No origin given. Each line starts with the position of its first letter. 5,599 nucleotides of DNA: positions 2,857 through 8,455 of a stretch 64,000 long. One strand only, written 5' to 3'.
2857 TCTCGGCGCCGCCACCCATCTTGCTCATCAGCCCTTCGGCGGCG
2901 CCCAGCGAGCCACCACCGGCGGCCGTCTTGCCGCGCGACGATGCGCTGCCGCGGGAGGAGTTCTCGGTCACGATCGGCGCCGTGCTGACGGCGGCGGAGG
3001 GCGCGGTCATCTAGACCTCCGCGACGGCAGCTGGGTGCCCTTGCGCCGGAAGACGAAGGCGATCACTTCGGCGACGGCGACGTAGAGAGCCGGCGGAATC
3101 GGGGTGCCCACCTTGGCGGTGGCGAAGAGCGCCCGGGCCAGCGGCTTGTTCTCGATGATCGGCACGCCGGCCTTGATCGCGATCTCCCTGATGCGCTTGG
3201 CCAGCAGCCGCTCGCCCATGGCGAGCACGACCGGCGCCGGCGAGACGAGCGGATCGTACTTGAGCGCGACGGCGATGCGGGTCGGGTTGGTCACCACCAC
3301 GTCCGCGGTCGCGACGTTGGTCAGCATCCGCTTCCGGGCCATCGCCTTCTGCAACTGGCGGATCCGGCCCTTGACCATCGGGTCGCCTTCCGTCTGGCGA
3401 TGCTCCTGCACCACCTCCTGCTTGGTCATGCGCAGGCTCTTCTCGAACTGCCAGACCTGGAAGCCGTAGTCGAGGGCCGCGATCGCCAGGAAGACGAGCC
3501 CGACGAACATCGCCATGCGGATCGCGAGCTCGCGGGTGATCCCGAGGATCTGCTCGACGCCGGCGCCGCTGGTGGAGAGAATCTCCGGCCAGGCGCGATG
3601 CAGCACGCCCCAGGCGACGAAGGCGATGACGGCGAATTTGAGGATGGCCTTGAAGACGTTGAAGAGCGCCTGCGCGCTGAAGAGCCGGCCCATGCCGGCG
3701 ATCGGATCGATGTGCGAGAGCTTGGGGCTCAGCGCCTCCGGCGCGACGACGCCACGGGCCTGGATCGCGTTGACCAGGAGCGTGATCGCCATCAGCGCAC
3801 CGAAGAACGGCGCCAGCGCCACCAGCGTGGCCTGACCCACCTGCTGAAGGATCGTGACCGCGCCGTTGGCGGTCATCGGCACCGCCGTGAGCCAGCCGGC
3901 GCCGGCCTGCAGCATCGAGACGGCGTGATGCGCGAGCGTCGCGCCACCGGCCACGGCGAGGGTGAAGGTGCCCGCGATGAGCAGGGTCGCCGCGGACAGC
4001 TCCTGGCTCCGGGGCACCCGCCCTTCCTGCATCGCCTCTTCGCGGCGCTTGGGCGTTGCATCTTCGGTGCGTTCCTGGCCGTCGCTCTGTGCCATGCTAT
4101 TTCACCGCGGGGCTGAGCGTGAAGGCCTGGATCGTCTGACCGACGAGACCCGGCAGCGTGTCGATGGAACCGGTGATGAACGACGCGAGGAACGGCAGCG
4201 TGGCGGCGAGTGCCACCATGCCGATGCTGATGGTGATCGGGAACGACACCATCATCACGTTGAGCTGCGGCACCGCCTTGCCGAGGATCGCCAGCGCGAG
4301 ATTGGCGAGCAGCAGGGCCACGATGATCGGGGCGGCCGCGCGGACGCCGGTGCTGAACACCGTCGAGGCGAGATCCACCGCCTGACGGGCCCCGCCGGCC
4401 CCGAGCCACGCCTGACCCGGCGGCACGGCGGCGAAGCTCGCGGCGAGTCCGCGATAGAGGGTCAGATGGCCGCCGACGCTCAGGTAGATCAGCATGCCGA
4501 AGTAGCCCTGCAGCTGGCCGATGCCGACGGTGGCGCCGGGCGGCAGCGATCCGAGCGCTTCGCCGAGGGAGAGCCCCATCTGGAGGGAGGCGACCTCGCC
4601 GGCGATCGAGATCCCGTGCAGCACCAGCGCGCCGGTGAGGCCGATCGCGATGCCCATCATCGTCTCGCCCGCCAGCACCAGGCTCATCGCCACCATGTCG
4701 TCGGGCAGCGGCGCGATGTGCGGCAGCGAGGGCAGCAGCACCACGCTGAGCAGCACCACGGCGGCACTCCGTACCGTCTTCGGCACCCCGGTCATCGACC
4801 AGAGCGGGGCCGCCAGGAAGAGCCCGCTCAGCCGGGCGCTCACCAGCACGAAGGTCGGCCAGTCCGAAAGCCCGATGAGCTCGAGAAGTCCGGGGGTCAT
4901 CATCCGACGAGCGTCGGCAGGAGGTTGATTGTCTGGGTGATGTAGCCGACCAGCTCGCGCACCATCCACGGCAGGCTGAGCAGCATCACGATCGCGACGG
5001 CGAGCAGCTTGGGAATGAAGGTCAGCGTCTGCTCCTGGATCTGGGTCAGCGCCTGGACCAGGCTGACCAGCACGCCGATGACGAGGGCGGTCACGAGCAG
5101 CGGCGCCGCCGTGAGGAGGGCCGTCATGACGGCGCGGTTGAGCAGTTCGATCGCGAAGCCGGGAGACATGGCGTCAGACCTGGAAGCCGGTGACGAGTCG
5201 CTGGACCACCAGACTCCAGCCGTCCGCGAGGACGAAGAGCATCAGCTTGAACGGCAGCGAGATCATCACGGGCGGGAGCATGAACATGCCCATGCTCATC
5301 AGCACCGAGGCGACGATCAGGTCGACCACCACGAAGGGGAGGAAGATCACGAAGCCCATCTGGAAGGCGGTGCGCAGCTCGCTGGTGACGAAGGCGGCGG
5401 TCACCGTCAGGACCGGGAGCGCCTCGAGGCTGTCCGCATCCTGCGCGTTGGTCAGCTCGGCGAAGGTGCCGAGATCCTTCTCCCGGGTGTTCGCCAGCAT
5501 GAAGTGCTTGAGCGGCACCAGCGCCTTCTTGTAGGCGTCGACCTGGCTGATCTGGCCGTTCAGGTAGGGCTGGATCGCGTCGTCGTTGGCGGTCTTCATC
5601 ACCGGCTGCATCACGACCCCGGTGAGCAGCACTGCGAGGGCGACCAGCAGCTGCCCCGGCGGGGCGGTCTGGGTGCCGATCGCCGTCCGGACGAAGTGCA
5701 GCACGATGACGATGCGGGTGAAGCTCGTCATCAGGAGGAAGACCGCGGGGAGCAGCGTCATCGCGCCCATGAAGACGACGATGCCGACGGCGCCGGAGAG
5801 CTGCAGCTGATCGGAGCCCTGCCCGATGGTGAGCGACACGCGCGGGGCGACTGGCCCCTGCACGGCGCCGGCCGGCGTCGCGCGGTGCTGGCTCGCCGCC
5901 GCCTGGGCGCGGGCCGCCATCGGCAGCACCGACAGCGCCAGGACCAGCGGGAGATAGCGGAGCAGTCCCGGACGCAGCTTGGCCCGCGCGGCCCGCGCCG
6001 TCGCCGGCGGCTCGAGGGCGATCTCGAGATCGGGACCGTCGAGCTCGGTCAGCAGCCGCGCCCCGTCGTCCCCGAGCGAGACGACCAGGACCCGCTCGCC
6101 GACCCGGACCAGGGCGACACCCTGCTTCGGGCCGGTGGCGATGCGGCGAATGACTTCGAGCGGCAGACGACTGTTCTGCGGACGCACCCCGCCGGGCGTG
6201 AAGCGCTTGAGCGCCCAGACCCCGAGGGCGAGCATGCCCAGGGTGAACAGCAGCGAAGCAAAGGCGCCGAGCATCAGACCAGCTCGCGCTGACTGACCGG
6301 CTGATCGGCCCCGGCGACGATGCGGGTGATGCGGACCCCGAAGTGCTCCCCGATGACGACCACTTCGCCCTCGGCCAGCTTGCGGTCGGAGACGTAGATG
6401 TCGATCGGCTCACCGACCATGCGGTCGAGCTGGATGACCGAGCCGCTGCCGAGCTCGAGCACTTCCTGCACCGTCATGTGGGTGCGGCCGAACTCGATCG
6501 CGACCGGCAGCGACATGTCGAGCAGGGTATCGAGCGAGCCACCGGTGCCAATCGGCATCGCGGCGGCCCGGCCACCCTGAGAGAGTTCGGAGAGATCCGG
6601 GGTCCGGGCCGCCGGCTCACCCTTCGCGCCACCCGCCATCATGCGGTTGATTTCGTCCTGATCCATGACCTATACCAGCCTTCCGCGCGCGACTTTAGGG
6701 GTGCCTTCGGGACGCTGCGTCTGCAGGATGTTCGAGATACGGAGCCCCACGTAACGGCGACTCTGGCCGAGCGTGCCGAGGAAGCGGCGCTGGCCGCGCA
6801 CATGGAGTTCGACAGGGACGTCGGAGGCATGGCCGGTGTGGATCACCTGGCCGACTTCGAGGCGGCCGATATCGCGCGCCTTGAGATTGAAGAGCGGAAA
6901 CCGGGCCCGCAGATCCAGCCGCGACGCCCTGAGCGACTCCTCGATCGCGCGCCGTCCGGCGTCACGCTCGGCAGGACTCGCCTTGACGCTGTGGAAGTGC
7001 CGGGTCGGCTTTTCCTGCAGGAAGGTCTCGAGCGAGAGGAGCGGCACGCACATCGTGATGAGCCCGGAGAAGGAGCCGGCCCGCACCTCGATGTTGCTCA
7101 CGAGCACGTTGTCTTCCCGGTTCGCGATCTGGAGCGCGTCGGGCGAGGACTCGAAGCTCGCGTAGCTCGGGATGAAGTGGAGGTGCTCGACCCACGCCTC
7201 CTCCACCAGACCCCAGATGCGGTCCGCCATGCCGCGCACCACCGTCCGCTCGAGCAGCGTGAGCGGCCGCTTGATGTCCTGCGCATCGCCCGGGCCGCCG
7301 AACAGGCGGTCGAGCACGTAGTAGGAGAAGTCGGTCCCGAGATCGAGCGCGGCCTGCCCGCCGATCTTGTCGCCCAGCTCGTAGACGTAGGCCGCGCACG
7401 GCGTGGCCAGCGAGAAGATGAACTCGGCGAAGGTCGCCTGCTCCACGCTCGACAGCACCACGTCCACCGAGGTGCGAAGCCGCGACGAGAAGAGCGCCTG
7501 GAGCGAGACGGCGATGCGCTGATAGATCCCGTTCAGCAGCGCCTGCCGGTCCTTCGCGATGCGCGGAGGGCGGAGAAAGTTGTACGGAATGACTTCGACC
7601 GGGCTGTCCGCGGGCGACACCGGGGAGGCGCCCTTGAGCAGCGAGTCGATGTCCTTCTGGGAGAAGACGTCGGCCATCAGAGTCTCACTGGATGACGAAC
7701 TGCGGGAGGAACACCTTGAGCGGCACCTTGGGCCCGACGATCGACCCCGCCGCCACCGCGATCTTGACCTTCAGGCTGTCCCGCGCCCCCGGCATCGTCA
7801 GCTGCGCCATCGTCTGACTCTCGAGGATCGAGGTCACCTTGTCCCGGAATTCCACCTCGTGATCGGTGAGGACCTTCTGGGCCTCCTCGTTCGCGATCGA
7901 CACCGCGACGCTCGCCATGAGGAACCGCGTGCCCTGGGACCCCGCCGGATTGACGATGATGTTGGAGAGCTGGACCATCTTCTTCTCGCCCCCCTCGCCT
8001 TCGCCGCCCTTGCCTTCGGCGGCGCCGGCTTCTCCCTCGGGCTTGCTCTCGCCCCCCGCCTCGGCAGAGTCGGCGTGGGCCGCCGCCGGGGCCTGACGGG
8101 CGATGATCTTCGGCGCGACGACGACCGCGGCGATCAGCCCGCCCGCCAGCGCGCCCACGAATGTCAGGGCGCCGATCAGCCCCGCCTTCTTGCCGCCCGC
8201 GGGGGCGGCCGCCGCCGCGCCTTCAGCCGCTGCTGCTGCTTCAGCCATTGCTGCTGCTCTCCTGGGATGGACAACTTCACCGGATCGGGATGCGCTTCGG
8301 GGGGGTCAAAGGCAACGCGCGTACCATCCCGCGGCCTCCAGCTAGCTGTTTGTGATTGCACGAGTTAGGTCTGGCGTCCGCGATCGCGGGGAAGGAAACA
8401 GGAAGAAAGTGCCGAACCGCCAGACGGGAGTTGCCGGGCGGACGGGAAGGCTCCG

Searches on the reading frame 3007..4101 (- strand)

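Call 14: search_protein_families(library=pfam, proteins=[window:3007-4101:-], max_evalue=0.00001)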
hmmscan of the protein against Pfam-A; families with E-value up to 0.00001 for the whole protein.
window:3007-4101:- (364 aa): 1 family
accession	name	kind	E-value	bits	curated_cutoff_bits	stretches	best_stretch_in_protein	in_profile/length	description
PF01312.24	Bac_export_2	-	4.8e-116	388.1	24.4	1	9-350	1-335/335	FlhB HrpN YscU SpaS Family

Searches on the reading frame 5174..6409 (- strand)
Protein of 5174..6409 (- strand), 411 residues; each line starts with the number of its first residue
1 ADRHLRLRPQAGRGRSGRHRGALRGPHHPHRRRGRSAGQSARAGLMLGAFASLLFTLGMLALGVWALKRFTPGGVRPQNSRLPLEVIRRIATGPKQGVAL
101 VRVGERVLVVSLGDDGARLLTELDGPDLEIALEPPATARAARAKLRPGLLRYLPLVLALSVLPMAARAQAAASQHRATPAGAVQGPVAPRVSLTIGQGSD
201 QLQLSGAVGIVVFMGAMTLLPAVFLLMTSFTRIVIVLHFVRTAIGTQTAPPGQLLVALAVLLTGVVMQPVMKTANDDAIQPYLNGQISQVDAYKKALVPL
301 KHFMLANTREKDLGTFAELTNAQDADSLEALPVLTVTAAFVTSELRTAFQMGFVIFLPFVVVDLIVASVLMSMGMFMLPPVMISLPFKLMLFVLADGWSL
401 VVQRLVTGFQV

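Call 14: search_protein_families(library=pfam, proteins=[window:5174-6409:-], max_evalue=0.00001)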
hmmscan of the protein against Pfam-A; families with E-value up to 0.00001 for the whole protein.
window:5174-6409:- (411 aa): 2 families
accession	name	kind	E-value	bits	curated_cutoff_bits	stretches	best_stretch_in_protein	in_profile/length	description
PF00813.25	FliP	-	3.3e-73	246.1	26.9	1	214-405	2-191/191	FliP family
PF04347.18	FliO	-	4.8e-11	43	22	1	65-140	1-78/91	Flagellar biosynthesis protein, FliO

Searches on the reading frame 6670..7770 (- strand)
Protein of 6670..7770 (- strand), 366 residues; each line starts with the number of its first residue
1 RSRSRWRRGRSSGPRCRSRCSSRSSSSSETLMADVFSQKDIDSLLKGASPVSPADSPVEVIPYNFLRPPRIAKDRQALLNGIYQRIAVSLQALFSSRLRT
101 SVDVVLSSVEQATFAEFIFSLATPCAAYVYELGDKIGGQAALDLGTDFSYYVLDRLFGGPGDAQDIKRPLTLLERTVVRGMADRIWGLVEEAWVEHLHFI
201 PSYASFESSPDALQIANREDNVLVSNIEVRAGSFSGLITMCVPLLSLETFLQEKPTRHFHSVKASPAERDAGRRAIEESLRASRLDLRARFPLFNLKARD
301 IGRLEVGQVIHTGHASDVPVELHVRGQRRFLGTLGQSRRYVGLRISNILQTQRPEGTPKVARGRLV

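Call 14: search_protein_families(library=pfam, proteins=[window:6670-7770:-], max_evalue=0.00001)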
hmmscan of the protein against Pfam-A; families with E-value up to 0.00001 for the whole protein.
window:6670-7770:- (366 aa): 2 families
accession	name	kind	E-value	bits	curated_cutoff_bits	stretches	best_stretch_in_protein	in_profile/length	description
PF02154.20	FliM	-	9.1e-31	107.7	27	1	63-251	1-189/192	Flagellar motor switch protein FliM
PF01052.25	FliMN_C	-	1.6e-09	38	23.8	1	280-349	3-72/73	Type III flagellar switch regulator (C-ring) FliN C-term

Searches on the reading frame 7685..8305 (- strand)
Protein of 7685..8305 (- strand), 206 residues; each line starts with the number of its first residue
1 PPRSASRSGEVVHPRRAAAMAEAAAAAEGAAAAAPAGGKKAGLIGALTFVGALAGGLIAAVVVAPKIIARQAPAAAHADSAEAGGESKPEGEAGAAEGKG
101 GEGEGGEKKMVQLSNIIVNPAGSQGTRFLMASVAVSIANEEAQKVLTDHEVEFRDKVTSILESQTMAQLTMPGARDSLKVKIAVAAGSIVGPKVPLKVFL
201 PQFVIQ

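Call 14: search_protein_families(library=pfam, proteins=[window:7685-8305:-], max_evalue=0.00001)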
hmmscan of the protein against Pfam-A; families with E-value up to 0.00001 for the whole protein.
window:7685-8305:- (206 aa): 1 family
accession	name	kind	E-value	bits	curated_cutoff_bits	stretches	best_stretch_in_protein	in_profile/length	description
PF03748.19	FliL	-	2.2e-11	44.6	24.6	1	111-206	2-103/103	Flagellar basal body-associated protein FliL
